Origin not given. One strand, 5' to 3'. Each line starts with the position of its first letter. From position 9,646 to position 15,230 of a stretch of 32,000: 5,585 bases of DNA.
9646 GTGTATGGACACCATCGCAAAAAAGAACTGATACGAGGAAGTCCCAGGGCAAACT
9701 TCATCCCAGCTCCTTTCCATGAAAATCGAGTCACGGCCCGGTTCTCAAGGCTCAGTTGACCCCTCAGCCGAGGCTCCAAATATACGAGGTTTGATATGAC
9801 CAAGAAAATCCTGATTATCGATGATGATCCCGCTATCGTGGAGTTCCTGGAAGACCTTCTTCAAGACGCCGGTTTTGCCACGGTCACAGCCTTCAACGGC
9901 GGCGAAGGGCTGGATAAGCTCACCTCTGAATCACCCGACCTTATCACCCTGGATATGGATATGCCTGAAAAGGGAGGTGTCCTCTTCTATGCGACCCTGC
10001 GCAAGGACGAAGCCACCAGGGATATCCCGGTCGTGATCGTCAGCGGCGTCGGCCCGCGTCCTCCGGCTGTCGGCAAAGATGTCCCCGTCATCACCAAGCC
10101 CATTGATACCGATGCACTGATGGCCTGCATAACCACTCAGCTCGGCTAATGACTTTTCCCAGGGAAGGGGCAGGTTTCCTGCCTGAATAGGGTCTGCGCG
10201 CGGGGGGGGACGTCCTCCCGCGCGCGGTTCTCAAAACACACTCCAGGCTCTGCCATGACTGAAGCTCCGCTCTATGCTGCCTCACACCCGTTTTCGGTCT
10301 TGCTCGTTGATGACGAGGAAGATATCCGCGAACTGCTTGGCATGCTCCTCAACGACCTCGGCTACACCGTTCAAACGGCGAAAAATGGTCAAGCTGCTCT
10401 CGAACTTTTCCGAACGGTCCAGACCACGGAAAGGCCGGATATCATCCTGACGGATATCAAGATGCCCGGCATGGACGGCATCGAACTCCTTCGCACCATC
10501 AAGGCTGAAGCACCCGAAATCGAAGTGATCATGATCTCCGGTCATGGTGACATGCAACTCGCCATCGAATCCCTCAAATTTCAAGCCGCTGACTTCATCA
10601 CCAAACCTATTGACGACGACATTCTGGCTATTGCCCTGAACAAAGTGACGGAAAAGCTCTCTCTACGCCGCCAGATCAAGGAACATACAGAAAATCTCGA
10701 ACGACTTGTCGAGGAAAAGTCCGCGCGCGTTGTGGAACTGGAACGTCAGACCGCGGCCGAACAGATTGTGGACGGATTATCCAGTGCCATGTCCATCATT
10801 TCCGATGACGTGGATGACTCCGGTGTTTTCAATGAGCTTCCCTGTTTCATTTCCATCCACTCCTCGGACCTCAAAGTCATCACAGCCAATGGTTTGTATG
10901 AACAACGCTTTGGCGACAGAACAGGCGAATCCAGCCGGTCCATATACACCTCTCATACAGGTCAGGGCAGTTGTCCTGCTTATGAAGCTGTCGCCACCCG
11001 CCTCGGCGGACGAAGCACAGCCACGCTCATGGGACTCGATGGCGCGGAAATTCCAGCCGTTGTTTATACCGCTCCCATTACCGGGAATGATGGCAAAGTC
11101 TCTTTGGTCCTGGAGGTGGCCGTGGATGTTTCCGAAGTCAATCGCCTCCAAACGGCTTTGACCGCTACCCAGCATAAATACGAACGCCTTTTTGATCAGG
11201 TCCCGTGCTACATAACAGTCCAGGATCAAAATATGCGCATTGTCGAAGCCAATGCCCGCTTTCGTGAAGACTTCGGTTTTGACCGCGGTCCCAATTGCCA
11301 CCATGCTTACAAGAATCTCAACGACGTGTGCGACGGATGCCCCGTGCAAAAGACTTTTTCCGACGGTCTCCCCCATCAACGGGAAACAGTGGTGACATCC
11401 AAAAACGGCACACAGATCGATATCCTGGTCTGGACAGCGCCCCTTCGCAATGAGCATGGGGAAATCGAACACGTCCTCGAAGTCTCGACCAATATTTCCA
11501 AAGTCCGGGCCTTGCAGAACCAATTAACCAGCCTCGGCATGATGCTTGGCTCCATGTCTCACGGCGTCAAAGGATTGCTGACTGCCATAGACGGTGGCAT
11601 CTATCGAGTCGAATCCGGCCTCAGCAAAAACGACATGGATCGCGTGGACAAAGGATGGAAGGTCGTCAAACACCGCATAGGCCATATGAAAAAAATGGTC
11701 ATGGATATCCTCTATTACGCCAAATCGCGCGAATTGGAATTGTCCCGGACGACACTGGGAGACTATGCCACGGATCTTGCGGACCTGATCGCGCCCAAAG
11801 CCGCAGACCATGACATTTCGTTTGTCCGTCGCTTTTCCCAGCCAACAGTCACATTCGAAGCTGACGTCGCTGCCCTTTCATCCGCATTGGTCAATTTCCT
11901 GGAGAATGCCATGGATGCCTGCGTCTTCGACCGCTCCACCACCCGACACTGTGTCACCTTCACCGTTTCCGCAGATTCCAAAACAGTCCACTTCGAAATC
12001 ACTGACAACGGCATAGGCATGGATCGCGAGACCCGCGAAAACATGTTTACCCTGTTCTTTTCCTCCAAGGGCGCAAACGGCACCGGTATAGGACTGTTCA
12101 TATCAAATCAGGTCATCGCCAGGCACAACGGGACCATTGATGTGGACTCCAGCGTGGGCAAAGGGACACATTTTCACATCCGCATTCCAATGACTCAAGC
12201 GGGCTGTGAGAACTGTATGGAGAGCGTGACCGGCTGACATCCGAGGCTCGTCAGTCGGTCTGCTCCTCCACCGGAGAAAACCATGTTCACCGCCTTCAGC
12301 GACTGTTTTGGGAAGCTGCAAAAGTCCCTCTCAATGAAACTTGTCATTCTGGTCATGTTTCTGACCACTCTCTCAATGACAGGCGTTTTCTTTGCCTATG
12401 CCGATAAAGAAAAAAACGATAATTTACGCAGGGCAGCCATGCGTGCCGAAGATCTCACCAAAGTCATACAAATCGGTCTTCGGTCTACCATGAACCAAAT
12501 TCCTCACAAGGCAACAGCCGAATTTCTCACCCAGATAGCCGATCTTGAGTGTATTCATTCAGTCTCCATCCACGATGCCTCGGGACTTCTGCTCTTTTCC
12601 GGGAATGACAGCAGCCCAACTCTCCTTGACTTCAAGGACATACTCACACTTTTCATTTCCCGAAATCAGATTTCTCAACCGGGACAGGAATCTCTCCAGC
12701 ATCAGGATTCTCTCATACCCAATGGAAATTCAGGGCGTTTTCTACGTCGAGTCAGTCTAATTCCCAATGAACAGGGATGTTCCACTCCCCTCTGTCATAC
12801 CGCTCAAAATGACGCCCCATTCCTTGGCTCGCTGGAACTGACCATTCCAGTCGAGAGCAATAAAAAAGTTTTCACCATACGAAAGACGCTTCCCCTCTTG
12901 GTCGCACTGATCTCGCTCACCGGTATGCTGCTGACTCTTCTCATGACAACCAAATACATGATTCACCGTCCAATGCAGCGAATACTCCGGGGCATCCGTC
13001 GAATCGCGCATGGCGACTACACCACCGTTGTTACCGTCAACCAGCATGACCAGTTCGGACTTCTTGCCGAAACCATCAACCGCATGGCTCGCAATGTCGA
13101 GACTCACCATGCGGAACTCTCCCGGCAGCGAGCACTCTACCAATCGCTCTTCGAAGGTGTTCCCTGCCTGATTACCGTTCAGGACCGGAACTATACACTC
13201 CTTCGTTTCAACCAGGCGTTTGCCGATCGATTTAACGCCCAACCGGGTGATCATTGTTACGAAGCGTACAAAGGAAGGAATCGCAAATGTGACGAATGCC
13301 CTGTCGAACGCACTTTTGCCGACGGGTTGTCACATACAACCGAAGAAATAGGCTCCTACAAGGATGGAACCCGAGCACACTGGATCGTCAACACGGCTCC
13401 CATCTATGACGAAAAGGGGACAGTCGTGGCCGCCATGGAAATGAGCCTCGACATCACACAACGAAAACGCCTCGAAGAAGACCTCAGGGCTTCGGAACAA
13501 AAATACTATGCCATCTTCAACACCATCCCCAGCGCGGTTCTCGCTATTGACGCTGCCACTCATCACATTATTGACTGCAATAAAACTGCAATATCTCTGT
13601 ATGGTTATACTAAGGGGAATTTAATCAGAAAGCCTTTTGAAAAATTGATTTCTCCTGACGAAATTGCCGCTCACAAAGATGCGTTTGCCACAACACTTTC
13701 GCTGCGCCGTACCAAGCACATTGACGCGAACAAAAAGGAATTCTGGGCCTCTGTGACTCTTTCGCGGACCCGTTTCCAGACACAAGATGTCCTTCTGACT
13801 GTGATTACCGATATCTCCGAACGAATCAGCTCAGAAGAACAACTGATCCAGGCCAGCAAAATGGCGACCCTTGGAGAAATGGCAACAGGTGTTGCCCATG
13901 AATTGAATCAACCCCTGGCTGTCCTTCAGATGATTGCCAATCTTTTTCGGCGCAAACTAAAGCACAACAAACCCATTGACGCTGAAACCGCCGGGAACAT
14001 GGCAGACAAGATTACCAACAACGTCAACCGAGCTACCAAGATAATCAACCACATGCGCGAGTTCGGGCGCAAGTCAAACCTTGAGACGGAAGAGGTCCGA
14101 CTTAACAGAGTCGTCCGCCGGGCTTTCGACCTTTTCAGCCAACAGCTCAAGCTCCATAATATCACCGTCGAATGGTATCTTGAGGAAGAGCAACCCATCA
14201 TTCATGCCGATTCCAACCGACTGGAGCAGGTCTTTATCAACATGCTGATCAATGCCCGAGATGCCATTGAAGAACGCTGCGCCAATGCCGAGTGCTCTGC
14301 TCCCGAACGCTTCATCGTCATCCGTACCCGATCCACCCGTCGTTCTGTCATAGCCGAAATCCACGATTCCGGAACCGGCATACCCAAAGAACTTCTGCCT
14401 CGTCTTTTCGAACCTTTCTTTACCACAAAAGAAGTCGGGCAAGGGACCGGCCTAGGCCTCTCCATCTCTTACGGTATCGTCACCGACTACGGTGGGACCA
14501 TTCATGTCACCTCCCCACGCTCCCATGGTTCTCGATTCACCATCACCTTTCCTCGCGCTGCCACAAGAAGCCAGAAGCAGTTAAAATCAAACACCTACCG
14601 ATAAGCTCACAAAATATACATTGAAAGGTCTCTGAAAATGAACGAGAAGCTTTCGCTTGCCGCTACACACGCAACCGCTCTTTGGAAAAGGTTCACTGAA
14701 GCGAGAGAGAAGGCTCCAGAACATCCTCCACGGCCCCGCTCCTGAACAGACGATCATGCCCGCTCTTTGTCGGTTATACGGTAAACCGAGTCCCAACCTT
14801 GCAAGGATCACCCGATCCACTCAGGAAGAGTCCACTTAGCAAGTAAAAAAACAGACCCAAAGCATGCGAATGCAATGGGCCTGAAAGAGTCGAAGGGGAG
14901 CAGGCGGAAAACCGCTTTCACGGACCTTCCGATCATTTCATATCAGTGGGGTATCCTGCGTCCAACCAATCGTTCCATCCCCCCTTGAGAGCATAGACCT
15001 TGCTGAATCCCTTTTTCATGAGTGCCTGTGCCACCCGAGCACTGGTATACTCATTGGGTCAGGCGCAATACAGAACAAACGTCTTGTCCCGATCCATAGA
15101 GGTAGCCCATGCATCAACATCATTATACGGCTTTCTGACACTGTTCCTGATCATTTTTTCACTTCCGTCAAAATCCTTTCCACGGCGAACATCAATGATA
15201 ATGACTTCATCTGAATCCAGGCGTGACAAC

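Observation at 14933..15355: Candidate selenocysteine-containing periplasmic rhodanese (Cys-Ala-Sec active-site loop) truncated by ORF calling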

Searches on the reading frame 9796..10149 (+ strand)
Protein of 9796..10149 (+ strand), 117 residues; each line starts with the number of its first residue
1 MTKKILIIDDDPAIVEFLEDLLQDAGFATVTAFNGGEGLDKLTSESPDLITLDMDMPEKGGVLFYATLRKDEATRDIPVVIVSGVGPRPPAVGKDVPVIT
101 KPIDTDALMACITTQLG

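Call 54: search_protein_families(library=pfam, proteins=[window:9796-10149:+], max_evalue=0.00001)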
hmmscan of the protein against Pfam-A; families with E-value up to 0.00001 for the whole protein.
window:9796-10149:+ (117 aa): 1 family
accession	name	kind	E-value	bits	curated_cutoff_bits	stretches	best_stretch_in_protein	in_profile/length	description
PF00072.30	Response_reg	-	3e-18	66.4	30.2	1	5-111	1-109/111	Response regulator receiver domain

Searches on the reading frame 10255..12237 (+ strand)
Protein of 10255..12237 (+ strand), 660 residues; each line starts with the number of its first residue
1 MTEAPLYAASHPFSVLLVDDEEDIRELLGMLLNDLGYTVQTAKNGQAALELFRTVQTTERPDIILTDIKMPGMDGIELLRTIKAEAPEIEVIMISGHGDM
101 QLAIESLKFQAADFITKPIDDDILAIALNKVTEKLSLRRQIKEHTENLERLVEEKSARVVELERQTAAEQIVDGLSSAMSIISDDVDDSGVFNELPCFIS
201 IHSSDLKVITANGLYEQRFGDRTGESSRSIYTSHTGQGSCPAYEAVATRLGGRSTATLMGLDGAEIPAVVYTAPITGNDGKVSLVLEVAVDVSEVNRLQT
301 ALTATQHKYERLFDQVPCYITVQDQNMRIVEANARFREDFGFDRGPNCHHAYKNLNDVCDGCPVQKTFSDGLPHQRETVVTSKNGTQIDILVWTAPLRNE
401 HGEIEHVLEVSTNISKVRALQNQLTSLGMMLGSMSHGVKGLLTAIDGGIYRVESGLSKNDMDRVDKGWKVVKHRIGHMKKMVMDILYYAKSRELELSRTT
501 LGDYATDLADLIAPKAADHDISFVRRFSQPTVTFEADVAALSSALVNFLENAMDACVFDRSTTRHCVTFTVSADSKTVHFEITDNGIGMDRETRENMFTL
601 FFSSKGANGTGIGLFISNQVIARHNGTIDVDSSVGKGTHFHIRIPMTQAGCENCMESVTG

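Call 54: search_protein_families(library=pfam, proteins=[window:10255-12237:+], max_evalue=0.00001)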
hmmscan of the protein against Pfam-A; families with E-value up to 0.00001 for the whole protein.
window:10255-12237:+ (660 aa): 5 families
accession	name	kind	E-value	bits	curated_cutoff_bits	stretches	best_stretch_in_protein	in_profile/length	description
PF00072.30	Response_reg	-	4.4e-31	107.8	30.2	1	15-126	1-108/111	Response regulator receiver domain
PF02518.31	HATPase_c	-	5.1e-23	82.1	26.4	1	537-647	2-110/111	Histidine kinase-, DNA gyrase B-, and HSP90-like ATPase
PF08448.16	PAS_4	-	1.7e-13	51.2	23.1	0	192-295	1-108/110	PAS fold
PF13426.13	PAS_9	-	4.3e-12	46.7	27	1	318-415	2-102/103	PAS domain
PF00989.32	PAS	-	9.6e-06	26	22.6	0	308-408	2-107/113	PAS fold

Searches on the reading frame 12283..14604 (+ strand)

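Call 45: search_protein_families(library=pfam, proteins=[window:12283-14604:+], max_evalue=0.001)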
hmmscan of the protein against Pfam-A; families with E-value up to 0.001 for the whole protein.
window:12283-14604:+ (773 aa): 7 families
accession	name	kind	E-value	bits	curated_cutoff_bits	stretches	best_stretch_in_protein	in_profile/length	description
PF02518.31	HATPase_c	-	3.4e-22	79.4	26.4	1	643-759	2-110/111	Histidine kinase-, DNA gyrase B-, and HSP90-like ATPase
PF13426.13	PAS_9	-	1.5e-16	61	27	1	422-513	6-103/103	PAS domain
PF08448.16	PAS_4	-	4.9e-14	52.9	23.1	1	290-396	1-110/110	PAS fold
PF13188.13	PAS_8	-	4.9e-13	48.9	21.8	1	407-456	2-51/65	PAS domain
PF00989.32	PAS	-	8.9e-12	45.5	22.6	1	407-506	2-108/113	PAS fold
PF00672.30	HAMP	-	3.5e-10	40.5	25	1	227-273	6-52/53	HAMP domain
PF00512.31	HisKA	-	6.5e-10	39.4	26.9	1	530-597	2-63/66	His Kinase A (phospho-acceptor) domain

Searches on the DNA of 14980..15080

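Call 64: search_rna_families(source=window, start=14980, end=15080, threshold=evalue, max_evalue=10)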
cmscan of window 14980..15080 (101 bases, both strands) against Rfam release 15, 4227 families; matches with E-value up to 10: 1.
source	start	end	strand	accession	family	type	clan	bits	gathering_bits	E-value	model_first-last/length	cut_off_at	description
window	15023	15078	+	RF03455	mir-9847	Gene; miRNA;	-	11.1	74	6.8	1-75/75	no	mir-9847 microRNA precursor family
